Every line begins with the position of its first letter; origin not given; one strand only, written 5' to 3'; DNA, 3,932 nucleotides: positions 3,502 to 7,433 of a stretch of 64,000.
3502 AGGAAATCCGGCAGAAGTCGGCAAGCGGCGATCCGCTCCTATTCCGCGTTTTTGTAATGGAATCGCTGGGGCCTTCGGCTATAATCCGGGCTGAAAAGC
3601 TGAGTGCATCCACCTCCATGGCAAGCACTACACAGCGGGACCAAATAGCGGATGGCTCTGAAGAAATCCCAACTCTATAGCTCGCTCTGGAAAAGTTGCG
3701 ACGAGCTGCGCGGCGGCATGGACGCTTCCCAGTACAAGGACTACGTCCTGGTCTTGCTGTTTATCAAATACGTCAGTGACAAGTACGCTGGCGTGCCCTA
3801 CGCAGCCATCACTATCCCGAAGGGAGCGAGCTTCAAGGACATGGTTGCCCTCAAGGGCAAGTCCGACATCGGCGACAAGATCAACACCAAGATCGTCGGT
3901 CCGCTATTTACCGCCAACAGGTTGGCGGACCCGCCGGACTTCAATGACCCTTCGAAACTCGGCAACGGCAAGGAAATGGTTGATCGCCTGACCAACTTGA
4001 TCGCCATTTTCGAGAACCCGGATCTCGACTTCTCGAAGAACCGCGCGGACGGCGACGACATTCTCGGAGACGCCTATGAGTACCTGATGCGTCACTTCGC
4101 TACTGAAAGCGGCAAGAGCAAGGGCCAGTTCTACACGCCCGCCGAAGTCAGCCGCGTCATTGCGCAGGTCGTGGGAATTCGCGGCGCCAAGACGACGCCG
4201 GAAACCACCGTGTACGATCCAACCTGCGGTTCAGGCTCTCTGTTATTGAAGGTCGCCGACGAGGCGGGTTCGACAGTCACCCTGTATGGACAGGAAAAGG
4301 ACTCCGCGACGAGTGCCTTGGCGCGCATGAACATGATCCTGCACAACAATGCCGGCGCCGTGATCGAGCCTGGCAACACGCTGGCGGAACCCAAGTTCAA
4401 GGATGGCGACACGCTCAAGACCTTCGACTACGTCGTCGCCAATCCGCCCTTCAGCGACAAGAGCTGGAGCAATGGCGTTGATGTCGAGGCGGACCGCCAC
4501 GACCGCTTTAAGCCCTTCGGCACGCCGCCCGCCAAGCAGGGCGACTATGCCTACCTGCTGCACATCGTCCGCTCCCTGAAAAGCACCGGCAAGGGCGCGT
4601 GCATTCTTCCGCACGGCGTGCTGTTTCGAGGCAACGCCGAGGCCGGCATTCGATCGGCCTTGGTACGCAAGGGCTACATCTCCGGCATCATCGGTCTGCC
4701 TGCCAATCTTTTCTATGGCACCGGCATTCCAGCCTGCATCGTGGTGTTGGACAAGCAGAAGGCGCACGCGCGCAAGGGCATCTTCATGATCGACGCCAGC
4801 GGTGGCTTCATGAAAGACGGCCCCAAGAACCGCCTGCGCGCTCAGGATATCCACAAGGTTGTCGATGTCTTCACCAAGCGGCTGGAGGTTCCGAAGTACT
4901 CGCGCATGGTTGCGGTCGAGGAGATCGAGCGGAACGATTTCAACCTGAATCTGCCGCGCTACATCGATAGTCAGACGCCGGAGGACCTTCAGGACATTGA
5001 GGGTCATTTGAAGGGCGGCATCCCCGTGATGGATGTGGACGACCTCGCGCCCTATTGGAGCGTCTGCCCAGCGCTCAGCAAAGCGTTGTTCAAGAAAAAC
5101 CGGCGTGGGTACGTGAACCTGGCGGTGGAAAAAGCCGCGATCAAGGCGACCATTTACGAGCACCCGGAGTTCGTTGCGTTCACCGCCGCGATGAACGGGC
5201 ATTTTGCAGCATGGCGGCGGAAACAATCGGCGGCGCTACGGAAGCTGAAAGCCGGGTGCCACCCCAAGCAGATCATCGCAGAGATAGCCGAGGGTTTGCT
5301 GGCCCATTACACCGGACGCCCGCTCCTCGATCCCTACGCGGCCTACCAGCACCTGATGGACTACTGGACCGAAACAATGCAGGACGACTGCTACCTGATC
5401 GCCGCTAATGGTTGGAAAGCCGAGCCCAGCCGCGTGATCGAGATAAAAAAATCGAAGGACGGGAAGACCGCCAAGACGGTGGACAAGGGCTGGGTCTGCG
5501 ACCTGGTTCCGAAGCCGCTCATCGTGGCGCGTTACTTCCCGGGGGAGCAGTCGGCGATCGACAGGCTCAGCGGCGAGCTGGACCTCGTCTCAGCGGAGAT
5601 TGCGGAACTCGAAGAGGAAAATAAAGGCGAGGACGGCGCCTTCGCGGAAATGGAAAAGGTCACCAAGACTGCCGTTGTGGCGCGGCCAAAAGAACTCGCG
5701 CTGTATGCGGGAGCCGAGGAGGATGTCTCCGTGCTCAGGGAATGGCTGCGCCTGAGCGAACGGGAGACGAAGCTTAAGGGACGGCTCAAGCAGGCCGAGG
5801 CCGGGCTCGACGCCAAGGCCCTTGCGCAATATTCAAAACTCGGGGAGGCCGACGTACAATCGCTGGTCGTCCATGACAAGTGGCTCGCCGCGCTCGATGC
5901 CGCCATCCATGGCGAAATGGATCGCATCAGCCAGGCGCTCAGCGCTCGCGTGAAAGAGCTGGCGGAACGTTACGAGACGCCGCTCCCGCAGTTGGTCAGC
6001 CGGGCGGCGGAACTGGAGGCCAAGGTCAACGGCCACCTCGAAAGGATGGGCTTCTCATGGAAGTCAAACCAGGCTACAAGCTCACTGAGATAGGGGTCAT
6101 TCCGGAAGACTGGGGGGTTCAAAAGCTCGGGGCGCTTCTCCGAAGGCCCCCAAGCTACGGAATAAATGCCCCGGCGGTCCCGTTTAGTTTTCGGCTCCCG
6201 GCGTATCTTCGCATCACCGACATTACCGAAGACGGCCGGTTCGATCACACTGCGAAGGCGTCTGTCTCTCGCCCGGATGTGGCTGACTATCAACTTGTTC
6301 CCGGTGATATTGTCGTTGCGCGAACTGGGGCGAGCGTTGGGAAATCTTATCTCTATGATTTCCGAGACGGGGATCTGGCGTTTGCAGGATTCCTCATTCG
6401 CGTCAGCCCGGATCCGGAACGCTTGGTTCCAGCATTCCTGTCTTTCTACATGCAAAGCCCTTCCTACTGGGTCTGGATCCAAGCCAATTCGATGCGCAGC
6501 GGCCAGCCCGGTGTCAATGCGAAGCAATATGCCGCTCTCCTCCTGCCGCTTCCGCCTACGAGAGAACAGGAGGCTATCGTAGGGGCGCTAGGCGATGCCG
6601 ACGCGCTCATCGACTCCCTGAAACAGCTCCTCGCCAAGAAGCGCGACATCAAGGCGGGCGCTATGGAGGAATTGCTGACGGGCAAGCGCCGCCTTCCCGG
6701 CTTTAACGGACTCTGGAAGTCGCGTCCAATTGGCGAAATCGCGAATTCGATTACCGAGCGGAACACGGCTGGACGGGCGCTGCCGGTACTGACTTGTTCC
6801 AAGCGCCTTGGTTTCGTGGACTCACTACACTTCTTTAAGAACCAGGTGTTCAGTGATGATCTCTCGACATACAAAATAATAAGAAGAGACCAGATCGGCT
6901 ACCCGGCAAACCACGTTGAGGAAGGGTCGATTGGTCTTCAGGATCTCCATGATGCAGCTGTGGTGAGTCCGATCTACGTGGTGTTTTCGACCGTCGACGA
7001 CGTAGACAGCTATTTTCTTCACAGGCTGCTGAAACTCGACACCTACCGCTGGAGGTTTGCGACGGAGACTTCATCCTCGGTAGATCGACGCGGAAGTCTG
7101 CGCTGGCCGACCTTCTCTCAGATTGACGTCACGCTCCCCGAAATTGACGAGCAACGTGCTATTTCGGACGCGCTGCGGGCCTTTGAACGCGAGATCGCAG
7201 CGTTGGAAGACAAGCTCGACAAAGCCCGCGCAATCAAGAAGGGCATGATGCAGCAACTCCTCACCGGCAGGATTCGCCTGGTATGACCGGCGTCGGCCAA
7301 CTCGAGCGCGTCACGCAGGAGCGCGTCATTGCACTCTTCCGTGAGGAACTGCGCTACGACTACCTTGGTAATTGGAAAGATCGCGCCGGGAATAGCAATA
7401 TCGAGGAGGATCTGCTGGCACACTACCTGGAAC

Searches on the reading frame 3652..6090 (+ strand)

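Call 18: search_protein_families(library=pfam, proteins=[window:3652-6090:+], max_evalue=0.001)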
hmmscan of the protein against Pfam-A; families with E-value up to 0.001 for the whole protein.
window:3652-6090:+ (813 aa): 3 families
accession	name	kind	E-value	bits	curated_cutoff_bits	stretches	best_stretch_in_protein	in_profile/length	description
PF02384.22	N6_Mtase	-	4.7e-102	341.9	20.4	1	135-444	3-309/311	N-6 DNA Methylase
PF12161.14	HsdM_N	-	3.8e-11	44.2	24.5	1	10-46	3-39/135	HsdM N-terminal domain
PF05175.20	MTS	-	0.00072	19.7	23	0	183-270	31-111/170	Methyltransferase small domain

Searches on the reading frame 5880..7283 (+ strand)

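Call 18: search_protein_families(library=pfam, proteins=[window:5880-7283:+], max_evalue=0.001)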
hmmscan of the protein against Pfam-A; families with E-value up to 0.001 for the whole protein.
window:5880-7283:+ (468 aa): 1 family
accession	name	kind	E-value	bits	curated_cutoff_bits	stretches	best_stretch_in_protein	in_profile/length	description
PF01420.25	Methylase_S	-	1.6e-12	48.4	22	1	139-252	56-164/168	Type I restriction modification DNA specificity domain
